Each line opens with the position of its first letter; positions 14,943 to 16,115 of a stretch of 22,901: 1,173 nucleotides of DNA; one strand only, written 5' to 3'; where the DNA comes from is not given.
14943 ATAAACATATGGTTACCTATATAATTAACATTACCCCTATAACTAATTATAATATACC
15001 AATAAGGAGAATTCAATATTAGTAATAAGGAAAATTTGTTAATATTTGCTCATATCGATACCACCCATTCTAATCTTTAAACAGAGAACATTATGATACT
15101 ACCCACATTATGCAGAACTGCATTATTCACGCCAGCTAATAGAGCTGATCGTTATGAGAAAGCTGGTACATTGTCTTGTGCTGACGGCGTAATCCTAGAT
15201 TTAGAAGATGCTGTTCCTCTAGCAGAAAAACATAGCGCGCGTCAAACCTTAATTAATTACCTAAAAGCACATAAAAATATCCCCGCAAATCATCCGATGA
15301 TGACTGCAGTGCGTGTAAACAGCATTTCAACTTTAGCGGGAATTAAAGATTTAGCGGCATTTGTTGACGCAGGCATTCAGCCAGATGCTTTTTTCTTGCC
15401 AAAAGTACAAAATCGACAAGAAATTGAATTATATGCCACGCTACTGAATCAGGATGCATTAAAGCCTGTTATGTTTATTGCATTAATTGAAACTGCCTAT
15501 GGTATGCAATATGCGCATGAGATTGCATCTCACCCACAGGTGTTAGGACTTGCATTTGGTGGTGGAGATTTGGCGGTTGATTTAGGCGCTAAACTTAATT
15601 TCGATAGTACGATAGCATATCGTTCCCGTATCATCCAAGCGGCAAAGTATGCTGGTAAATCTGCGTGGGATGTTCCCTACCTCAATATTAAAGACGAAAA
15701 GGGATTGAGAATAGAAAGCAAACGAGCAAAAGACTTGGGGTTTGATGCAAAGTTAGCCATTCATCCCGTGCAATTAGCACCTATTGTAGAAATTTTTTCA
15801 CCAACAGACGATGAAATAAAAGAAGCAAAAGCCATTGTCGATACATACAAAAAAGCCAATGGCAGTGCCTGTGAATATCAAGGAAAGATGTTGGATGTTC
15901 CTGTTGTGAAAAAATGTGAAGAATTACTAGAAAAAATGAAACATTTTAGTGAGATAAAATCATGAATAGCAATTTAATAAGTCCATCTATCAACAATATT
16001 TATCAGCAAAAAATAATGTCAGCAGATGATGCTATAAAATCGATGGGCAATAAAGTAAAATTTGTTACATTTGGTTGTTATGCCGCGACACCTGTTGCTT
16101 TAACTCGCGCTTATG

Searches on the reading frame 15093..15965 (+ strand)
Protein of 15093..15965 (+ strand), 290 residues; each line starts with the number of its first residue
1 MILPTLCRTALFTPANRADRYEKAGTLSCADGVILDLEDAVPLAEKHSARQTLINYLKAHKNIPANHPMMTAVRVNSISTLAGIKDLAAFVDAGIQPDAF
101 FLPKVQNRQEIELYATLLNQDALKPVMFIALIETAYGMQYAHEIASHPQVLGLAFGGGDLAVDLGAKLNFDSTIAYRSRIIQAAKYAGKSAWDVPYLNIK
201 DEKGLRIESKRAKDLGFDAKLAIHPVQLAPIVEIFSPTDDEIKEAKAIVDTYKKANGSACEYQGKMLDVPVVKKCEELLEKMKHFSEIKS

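Call 4: search_protein_families(library=pfam, proteins=[window:15093-15965:+])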
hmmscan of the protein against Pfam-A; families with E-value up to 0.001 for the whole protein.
window:15093-15965:+ (290 aa): 2 families
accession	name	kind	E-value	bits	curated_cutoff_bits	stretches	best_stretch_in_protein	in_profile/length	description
PF03328.21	HpcH_HpaI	-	4.2e-38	131.3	25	1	8-225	1-221/221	HpcH/HpaI aldolase/citrate lyase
PF15617.12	C-C_Bond_Lyase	-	2.2e-13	50.5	28.4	1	10-269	10-301/320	C-C_Bond_Lyase of the TIM-Barrel fold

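Call 5: search_protein_families(library=ncbifam, proteins=[window:15093-15965:+])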
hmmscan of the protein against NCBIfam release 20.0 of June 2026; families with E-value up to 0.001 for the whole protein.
window:15093-15965:+ (290 aa): 3 families
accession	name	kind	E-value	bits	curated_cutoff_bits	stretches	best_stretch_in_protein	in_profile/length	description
NF038242.1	RipC_Ccl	equivalog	3.5e-66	223.5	375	1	8-281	2-267/268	itaconate degradation C-C-lyase RipC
TIGR01588.1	citE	equivalog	4.7e-43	147.3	443.4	1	6-280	2-281/288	citrate (pro-3S)-lyase subunit beta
NF041626.1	malyCoAlyase_Halo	equivalog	2.2e-05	23.6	500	0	211-286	239-317/340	L-malyl-CoA/beta-methylmalyl-CoA lyase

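Call 10: search_solved_structures(query=window:15093-15962:+, max_evalue=0.00001)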
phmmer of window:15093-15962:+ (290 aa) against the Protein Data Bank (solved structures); distinct sequences matched with E-value up to 0.00001: 14.
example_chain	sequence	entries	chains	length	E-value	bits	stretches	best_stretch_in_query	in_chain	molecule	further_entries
3qll_A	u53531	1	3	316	3e-47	164.9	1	7-279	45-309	Citrate lyase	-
1sgj_A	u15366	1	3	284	1e-31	114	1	4-279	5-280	citrate lyase, beta subunit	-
5vxc_A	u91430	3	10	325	4.5e-30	108.6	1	8-278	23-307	Citrate lyase subunit beta-like protein, mitochondrial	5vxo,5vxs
6aq4_A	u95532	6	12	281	5.6e-28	101.7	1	11-281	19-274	Citrate lyase subunit beta-like protein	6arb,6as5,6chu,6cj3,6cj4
1z6k_A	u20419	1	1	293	6.5e-28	101.5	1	11-281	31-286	Citrate Lyase beta subunit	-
4l9y_A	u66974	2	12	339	2e-25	93.4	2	178-282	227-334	Malyl-CoA lyase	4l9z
1u5v_A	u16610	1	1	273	3.7e-25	92.5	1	11-281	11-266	citE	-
1u5h_A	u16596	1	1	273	6.8e-25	91.6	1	11-281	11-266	citE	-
5ugr_A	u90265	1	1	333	1.8e-23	86.9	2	3-168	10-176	Malyl-CoA lyase/beta-methylmalyl-CoA lyase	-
9nzb_A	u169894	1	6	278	8.8e-23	84.7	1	6-281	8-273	Acyl-CoA lyase beta chain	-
8khl_A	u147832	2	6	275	8.8e-23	84.7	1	6-281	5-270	Probable acyl-CoA lyase beta chain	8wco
4l7z_A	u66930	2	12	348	1.6e-16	64.2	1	31-167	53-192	HpcH/HpaI aldolase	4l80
6kin_A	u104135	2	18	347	8.5e-16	61.8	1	32-167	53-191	HpcH/HpaI aldolase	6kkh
3qqw_A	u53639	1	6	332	1.3e-06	31.6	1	100-283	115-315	Putative citrate lyase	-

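Call 45: search_solved_structures(query=window:15093-15962:+, max_evalue=1e-25, show_alignments=4)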
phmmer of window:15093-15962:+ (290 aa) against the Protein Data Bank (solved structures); distinct sequences matched with E-value up to 1e-25: 5.
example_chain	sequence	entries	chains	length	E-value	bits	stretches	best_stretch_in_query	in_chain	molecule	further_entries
3qll_A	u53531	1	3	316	3e-47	164.9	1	7-279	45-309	Citrate lyase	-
1sgj_A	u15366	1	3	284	1e-31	114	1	4-279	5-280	citrate lyase, beta subunit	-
5vxc_A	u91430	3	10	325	4.5e-30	108.6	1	8-278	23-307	Citrate lyase subunit beta-like protein, mitochondrial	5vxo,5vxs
6aq4_A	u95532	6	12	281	5.6e-28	101.7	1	11-281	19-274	Citrate lyase subunit beta-like protein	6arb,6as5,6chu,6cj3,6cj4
1z6k_A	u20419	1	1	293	6.5e-28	101.5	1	11-281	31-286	Citrate Lyase beta subunit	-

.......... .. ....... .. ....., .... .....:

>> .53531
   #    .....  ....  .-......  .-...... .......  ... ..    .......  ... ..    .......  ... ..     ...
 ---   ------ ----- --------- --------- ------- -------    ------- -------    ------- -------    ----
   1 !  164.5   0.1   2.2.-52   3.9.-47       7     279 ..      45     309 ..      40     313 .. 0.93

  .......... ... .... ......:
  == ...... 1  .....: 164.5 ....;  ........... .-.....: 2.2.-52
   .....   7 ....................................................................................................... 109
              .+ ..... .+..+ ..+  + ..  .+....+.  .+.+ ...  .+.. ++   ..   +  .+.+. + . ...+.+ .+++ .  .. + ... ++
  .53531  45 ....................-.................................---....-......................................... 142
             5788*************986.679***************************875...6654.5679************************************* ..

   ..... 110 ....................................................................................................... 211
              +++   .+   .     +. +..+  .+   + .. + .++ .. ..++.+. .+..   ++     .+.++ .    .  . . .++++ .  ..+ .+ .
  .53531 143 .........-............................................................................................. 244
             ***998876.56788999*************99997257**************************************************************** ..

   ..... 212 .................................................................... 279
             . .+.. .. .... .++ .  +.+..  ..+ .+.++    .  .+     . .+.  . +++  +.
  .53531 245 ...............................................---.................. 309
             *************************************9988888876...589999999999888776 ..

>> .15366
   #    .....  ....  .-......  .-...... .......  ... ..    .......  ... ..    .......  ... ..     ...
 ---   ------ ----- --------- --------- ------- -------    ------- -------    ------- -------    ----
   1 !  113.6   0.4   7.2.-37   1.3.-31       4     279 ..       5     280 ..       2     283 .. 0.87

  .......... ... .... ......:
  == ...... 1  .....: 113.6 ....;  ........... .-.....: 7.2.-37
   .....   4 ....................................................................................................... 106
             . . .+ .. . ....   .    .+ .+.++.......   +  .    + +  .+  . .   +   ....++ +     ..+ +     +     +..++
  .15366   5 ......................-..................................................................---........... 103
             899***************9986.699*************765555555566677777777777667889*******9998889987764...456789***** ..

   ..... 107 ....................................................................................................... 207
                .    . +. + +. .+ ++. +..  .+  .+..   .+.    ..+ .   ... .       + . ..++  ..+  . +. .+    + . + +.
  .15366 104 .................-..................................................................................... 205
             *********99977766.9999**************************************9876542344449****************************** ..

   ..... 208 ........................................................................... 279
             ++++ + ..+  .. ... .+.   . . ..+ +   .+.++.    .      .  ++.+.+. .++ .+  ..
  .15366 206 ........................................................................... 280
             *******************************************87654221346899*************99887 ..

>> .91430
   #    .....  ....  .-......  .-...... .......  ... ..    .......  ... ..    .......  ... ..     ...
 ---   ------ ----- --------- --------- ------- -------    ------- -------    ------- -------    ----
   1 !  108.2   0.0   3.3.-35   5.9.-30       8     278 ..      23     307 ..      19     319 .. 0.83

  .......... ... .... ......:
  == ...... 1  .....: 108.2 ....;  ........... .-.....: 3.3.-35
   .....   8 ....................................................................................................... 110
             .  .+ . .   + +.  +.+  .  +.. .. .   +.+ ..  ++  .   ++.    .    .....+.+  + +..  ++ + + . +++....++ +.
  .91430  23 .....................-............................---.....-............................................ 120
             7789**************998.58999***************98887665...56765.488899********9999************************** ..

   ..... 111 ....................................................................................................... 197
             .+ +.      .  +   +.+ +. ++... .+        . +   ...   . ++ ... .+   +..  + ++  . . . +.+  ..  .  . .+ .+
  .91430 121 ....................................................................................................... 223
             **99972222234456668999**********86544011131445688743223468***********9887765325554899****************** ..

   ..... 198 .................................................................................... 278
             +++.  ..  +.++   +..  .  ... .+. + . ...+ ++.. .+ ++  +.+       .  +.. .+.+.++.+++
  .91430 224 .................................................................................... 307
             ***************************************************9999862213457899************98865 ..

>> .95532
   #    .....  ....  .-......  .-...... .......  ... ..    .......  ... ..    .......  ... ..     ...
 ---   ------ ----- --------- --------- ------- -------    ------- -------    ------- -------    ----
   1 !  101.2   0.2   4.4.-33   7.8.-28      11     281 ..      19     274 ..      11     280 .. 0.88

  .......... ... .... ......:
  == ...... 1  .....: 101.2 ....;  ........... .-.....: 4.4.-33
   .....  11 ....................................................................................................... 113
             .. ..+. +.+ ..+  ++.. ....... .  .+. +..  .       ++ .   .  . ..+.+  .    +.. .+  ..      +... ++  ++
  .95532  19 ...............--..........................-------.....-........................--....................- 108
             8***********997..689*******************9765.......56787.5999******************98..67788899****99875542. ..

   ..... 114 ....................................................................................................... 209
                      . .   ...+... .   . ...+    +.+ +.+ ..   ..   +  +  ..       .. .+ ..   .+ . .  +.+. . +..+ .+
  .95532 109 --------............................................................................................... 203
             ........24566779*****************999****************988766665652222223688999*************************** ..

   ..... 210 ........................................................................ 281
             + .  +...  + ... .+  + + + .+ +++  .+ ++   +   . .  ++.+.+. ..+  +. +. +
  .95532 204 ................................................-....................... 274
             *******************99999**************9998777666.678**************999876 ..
